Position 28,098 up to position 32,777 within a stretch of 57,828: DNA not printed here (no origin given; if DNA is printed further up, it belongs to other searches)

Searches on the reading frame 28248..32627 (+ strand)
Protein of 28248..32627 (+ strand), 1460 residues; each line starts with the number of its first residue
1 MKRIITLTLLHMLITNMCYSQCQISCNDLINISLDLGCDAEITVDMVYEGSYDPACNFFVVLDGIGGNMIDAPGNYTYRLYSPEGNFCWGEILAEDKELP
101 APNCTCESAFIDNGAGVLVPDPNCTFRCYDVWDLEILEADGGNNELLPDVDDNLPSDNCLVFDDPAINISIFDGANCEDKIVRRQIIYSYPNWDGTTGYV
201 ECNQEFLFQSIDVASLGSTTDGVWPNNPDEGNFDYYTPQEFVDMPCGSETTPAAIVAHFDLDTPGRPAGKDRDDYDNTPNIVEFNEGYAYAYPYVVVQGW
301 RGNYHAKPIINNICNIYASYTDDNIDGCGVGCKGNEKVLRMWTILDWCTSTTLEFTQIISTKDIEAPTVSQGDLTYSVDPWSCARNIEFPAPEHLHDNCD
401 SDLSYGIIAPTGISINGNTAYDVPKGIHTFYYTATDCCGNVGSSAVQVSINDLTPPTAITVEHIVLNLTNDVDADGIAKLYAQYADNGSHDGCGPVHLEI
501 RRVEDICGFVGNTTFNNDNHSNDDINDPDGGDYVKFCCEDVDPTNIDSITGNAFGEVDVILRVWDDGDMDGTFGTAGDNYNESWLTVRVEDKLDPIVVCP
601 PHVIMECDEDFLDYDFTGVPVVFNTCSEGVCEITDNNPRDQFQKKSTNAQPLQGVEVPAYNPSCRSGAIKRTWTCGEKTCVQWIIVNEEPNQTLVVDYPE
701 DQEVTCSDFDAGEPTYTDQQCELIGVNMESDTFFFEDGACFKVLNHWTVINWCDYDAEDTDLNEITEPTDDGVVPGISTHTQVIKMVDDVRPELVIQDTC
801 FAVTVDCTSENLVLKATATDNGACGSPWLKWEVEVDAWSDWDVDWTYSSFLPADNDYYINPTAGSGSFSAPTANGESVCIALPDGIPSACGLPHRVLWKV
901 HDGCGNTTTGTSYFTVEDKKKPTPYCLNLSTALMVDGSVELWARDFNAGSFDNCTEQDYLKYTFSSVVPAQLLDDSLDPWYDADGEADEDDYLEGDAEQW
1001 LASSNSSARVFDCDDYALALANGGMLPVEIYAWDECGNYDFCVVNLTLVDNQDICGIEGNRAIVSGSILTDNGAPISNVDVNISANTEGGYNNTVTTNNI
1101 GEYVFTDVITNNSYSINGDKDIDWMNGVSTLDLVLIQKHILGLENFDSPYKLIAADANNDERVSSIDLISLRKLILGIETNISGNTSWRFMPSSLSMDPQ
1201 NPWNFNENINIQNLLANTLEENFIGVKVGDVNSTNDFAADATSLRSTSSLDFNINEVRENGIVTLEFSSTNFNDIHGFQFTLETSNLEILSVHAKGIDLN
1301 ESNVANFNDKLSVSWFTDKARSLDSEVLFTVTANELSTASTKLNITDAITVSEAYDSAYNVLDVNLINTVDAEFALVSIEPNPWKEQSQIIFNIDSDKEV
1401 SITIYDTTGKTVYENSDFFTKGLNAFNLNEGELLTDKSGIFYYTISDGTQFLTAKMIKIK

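Call 11: search_protein_families(library=pfam, proteins=[window:28248-32627:+], max_evalue=0.01)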
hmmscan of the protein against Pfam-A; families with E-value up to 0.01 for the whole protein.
window:28248-32627:+ (1460 aa): 5 families
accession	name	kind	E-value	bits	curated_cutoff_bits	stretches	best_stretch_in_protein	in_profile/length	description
PF00404.24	Dockerin_1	-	1.4e-05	25.6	22.9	1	1127-1175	9-56/57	Dockerin type I domain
PF18962.6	Por_Secre_tail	-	1.7e-05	25.5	27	1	1381-1457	3-74/75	Secretion system C-terminal sorting domain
PF13620.12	CarboxypepD_reg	-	5.3e-05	23.9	32.3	1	1064-1116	2-52/82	Carboxypeptidase regulatory-like domain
PF23237.1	HYR_4C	-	0.0011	19.5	27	1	382-441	12-64/73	HYR-like domain with 4 cysteines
PF00775.27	Dioxygenase_C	-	0.006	16.5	27.3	0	1056-1107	24-76/182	Dioxygenase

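Call 45: search_protein_families(library=ncbifam, proteins=[window:28248-32627:+], max_evalue=0.01)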
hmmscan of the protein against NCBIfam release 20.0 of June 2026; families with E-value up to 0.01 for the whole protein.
window:28248-32627:+ (1460 aa): 1 family
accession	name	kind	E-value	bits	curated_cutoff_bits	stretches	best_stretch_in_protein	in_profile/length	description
TIGR04183.1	Por_Secre_tail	domain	7e-09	35.5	23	1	1381-1458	3-71/72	T9SS type A sorting domain-containing protein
